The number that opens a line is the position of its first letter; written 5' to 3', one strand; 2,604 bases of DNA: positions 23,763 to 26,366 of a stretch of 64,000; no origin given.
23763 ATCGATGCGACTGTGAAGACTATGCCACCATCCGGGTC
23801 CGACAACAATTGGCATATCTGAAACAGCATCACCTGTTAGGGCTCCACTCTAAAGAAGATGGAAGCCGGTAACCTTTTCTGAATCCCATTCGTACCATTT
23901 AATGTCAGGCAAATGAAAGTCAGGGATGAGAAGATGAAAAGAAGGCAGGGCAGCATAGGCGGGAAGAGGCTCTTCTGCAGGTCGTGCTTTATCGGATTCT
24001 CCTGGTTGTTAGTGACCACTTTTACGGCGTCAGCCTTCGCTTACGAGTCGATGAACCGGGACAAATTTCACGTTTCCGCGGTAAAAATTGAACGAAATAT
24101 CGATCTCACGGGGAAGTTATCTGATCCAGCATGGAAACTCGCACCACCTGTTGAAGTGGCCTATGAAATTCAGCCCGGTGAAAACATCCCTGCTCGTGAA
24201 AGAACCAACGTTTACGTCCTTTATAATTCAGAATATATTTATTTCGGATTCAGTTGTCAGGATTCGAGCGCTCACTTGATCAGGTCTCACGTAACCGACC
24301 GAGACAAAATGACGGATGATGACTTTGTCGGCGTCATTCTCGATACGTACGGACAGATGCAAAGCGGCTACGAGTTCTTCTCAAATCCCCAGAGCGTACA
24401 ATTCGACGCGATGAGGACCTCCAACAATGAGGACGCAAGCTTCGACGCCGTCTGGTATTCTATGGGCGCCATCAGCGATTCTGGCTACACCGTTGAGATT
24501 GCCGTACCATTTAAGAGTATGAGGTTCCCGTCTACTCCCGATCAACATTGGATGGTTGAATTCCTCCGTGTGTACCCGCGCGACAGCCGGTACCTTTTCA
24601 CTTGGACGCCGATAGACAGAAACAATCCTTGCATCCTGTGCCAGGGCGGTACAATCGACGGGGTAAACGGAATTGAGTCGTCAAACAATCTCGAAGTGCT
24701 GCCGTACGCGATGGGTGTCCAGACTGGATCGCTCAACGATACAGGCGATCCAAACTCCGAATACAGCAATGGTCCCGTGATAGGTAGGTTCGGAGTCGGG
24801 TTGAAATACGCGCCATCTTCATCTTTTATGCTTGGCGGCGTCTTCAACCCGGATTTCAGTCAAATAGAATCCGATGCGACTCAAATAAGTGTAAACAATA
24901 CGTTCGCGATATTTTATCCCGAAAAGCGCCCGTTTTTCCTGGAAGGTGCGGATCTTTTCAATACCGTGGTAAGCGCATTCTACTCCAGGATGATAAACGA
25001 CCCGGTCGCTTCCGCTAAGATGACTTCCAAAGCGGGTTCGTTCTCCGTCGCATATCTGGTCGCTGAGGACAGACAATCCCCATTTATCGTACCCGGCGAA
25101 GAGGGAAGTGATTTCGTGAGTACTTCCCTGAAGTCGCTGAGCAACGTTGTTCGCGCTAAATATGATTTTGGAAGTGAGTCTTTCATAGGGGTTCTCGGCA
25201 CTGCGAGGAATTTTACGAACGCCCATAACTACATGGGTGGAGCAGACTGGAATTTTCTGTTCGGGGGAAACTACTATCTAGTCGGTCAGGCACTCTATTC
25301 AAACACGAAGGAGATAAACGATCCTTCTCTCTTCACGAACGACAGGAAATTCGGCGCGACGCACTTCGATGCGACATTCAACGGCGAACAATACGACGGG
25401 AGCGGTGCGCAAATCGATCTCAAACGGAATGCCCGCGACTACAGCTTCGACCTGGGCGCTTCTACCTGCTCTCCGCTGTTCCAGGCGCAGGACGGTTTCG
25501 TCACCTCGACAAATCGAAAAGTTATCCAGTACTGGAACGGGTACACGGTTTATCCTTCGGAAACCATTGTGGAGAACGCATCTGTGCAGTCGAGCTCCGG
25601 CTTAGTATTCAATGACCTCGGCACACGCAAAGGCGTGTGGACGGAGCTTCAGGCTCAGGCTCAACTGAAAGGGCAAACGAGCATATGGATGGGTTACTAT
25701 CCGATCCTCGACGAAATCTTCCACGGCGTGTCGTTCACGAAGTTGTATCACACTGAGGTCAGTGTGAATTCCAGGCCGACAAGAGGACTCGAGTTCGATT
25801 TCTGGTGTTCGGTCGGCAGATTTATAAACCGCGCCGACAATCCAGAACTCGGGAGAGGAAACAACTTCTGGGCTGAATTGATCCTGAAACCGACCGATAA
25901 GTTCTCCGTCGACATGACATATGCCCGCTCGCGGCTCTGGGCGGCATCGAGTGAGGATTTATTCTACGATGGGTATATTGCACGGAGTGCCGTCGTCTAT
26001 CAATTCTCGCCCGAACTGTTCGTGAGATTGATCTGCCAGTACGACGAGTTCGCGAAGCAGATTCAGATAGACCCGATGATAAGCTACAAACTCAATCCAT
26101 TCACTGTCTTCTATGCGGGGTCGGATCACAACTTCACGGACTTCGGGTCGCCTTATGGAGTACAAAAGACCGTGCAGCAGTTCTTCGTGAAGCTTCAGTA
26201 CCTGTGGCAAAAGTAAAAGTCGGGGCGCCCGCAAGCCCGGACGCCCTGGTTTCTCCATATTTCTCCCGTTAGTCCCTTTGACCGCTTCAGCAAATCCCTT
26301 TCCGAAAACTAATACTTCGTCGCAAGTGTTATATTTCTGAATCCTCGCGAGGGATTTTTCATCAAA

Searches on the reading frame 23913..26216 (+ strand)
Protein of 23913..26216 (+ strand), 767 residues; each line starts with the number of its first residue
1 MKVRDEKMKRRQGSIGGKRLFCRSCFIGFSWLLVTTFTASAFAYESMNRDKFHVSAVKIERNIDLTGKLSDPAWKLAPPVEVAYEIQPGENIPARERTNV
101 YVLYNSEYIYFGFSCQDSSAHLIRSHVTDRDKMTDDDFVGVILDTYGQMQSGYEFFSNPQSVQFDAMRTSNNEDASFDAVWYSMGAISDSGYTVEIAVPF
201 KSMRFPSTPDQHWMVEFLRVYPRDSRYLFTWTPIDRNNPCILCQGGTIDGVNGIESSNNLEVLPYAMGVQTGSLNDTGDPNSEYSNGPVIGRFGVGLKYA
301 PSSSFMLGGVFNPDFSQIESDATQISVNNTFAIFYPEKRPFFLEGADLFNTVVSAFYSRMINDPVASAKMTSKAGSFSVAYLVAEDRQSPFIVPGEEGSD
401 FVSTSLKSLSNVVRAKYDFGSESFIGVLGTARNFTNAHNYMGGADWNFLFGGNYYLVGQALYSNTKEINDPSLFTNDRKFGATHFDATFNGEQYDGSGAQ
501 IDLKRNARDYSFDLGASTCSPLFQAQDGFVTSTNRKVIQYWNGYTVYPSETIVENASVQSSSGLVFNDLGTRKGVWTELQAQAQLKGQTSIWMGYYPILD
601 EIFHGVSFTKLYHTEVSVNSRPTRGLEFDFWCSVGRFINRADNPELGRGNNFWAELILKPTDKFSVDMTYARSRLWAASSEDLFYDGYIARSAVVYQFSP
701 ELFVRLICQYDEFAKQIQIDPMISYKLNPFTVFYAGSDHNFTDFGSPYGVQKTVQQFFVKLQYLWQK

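Call 28: search_protein_families(library=pfam, proteins=[window:23913-26216:+], max_evalue=0.00001)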
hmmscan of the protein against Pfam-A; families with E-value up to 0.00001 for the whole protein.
window:23913-26216:+ (767 aa): 2 families
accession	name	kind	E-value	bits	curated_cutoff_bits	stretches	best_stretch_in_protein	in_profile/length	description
PF19313.5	DUF5916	-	3.1e-14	53.1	22.6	1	292-363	27-96/572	Domain of unknown function (DUF5916)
PF06452.16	CBM9_1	-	1.3e-06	28.9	23.4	1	67-210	3-140/185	Carbohydrate family 9 binding domain-like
